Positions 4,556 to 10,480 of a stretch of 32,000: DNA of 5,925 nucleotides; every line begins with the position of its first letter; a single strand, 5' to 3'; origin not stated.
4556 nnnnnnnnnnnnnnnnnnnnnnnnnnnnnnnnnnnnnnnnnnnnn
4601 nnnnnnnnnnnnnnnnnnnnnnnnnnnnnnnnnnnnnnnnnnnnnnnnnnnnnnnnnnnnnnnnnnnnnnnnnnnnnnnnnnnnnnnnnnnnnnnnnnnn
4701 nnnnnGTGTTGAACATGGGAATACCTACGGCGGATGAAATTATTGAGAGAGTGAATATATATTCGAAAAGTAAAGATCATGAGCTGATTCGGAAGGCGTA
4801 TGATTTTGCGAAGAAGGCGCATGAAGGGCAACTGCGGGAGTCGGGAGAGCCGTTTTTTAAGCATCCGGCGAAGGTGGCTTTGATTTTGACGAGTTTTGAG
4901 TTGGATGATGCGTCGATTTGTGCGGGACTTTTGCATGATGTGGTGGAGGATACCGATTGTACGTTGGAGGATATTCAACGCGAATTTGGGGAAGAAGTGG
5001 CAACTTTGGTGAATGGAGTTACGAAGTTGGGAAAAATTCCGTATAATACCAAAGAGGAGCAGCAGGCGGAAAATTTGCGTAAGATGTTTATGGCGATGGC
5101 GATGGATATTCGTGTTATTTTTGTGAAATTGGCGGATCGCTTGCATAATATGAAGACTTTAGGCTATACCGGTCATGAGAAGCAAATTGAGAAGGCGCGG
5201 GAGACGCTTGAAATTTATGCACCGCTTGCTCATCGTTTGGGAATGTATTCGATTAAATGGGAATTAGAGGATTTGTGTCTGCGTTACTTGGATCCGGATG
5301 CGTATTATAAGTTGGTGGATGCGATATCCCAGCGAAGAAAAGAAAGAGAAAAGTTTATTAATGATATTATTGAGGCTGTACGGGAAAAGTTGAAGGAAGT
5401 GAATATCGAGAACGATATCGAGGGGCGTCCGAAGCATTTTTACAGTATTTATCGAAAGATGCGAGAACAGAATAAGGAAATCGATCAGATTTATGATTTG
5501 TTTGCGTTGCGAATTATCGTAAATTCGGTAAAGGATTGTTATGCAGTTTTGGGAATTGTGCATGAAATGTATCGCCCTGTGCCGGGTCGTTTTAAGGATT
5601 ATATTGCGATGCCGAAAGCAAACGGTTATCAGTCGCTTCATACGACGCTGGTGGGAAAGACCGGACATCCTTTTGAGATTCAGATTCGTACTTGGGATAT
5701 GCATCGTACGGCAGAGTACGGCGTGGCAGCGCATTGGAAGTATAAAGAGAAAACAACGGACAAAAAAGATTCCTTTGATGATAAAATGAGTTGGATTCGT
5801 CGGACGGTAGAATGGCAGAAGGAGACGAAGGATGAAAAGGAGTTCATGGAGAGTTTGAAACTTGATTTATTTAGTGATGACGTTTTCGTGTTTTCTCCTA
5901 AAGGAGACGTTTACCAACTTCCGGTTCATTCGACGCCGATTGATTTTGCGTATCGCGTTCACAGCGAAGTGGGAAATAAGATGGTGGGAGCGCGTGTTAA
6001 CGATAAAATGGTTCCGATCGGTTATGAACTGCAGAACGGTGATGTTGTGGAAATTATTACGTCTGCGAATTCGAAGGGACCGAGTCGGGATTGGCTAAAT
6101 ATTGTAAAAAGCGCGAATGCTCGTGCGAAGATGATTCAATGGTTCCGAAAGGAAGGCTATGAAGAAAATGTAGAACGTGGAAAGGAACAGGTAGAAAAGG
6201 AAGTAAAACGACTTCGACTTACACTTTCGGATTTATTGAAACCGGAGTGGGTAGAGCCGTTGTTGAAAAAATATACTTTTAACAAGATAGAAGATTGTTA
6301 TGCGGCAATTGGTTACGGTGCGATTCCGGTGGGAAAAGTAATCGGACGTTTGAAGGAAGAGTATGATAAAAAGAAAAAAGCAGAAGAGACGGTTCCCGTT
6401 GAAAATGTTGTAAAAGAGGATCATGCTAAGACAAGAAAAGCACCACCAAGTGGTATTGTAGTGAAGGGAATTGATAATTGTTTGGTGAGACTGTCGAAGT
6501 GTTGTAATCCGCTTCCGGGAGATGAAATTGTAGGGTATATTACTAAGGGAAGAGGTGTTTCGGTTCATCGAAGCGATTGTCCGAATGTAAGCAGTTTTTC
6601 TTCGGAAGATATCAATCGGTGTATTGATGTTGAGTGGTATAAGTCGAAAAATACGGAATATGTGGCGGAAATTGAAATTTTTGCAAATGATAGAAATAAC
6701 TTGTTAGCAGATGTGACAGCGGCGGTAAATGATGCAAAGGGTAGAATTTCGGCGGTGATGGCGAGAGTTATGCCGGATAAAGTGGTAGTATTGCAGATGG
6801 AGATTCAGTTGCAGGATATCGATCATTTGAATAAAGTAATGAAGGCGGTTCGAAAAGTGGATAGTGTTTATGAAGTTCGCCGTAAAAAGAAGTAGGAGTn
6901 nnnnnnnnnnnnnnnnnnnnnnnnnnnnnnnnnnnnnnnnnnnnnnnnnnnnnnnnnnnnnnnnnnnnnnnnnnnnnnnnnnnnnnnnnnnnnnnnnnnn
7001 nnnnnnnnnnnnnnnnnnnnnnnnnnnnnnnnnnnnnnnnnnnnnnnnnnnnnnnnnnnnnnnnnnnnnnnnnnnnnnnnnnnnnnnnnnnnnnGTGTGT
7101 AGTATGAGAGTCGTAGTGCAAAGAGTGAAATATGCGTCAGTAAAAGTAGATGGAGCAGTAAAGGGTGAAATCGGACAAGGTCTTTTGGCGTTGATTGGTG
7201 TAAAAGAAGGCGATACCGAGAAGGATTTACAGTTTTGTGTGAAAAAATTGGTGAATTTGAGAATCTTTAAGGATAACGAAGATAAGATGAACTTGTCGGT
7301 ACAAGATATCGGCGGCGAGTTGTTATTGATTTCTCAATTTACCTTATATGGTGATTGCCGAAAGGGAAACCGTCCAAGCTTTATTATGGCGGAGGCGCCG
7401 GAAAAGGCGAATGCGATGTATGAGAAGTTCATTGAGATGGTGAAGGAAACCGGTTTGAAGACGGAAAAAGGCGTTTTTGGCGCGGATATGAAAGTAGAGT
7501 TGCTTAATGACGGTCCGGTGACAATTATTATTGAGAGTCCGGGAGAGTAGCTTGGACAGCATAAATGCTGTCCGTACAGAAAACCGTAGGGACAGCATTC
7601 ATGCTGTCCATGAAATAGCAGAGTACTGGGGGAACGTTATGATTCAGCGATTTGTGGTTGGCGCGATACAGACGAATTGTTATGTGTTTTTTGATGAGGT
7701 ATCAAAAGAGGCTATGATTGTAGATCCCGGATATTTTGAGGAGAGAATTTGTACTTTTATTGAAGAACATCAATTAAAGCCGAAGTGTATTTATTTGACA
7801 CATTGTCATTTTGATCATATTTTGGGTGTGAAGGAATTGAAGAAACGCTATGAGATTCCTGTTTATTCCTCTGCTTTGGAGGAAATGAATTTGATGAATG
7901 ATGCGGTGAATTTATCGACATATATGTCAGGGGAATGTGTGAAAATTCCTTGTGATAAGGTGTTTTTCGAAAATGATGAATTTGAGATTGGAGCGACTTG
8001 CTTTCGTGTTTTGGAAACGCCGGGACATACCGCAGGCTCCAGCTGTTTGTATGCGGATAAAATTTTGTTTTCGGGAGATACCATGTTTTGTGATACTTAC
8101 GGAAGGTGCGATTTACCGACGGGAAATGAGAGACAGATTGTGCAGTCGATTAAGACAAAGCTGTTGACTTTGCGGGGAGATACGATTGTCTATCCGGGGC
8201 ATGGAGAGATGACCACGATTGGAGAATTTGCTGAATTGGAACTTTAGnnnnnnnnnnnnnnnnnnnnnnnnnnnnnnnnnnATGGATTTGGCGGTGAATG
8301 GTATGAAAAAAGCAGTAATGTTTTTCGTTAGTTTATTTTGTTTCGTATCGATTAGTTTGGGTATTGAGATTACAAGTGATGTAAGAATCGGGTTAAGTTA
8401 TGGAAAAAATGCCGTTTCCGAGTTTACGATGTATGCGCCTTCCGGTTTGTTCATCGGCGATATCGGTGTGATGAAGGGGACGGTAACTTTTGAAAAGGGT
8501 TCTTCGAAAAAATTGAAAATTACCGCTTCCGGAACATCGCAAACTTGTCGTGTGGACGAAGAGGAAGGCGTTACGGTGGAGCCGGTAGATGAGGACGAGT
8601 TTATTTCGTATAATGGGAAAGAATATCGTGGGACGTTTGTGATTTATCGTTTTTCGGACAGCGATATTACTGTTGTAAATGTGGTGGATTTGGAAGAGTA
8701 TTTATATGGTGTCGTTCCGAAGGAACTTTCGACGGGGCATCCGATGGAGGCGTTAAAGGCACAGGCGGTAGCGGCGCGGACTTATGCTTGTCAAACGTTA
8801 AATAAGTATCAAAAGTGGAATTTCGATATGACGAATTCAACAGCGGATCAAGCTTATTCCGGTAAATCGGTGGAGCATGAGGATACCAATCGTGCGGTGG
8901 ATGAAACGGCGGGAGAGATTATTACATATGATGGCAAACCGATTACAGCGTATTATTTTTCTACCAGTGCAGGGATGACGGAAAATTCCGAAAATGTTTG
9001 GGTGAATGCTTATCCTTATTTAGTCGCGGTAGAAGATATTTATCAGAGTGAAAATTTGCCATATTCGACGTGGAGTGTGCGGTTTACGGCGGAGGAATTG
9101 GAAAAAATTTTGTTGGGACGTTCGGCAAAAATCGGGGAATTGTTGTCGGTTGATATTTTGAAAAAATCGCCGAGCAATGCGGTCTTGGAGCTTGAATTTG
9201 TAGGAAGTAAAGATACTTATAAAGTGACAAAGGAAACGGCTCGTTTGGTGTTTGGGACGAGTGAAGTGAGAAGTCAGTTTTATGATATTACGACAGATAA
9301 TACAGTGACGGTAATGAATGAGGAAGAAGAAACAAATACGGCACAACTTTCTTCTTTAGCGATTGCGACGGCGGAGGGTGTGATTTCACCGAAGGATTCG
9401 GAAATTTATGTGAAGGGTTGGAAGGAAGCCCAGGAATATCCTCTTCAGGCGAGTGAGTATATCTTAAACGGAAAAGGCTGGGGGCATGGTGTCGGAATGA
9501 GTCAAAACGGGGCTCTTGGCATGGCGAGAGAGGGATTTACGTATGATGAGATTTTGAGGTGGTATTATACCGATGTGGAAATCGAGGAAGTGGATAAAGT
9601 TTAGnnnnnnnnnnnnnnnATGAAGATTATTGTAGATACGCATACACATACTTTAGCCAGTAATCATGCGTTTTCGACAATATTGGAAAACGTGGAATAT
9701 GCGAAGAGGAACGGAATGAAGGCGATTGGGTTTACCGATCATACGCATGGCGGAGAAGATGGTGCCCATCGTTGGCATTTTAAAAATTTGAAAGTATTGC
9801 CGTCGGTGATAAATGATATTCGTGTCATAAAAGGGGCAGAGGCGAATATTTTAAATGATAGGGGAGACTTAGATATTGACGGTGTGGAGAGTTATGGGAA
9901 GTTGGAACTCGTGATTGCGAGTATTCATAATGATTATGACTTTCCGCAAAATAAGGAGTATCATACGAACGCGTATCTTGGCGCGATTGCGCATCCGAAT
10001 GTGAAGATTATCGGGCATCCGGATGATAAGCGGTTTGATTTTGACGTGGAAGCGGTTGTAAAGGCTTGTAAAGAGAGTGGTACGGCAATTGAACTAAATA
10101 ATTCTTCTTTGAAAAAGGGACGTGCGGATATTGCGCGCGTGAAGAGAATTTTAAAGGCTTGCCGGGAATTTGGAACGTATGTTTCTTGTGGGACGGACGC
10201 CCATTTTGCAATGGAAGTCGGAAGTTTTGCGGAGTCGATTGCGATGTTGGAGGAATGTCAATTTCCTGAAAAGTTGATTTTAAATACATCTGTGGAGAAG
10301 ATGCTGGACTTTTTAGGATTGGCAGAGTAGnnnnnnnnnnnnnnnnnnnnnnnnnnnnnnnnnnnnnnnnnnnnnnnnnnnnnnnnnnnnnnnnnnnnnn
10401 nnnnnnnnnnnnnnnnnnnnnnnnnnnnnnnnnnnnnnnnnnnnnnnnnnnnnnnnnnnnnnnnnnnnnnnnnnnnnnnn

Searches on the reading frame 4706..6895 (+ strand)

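Call 18: search_protein_families(library=pfam, proteins=[window:4706-6895:+])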
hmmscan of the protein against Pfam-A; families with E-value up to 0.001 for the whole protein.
window:4706-6895:+ (729 aa): 7 families
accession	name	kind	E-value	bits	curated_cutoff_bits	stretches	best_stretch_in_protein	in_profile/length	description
PF13328.12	HD_4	-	3e-50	170.4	27.2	1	31-180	1-155/156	HD domain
PF04607.23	RelA_SpoT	-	1.8e-45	154.3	27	1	240-350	1-112/113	Region found in RelA / SpoT proteins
PF02824.27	TGS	-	3.6e-22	78.6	22.2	1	393-452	1-60/60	TGS domain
PF13291.12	ACT_4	-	4e-18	66.3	27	1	649-726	2-80/80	ACT domain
PF01966.28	HD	-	7.2e-12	46.1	22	1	51-149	2-116/116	HD domain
PF19296.4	RelA_AH_RIS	-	1.3e-10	42.1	23.8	1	465-634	2-181/185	RelA/SpoT, AH and RIS domains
PF17452.7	YnfE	-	0.00048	20.8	25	0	146-172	14-40/78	Uncharacterized YnfE-like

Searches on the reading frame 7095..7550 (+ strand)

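Call 18: search_protein_families(library=pfam, proteins=[window:7095-7550:+])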
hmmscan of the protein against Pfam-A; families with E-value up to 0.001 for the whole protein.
window:7095-7550:+ (151 aa): 1 family
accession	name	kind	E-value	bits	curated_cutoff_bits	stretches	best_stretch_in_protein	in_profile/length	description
PF02580.21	Tyr_Deacylase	-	6.7e-61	205.3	25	1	5-147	1-144/144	D-Tyr-tRNA(Tyr) deacylase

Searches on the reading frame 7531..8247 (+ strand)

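Call 18: search_protein_families(library=pfam, proteins=[window:7531-8247:+])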
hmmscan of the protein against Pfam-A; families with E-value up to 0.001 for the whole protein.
window:7531-8247:+ (238 aa): 1 family
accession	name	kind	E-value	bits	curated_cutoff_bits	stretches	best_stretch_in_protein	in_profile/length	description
PF00753.33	Lactamase_B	-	2.5e-28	99.8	22.7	1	44-224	2-196/196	Metallo-beta-lactamase superfamily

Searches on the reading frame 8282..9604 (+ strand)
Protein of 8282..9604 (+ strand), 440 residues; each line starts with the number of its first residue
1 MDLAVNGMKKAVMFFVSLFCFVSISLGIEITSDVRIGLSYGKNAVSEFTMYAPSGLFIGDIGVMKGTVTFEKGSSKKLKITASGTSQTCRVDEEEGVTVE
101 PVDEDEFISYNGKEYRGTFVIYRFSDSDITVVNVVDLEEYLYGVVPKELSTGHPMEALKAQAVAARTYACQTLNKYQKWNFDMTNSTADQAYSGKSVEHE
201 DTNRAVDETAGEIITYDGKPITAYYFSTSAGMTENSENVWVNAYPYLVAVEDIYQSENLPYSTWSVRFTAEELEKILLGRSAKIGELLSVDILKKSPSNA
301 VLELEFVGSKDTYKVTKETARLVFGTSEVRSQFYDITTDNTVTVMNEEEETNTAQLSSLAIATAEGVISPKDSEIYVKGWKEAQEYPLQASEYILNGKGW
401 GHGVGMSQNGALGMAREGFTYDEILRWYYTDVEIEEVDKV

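Call 18: search_protein_families(library=pfam, proteins=[window:8282-9604:+])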
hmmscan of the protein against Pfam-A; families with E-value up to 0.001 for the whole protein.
window:8282-9604:+ (440 aa): 1 family
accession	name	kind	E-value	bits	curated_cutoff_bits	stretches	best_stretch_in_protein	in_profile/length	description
PF08486.15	SpoIID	-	5.3e-28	97.9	23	1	126-216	2-97/97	Stage II sporulation protein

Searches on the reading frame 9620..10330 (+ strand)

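Call 18: search_protein_families(library=pfam, proteins=[window:9620-10330:+])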
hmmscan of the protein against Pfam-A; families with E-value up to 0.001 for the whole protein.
window:9620-10330:+ (236 aa): 1 family
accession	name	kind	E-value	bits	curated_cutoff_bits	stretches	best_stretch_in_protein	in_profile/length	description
PF02811.25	PHP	-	1.9e-10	41.8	26.4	1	6-160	1-162/164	PHP domain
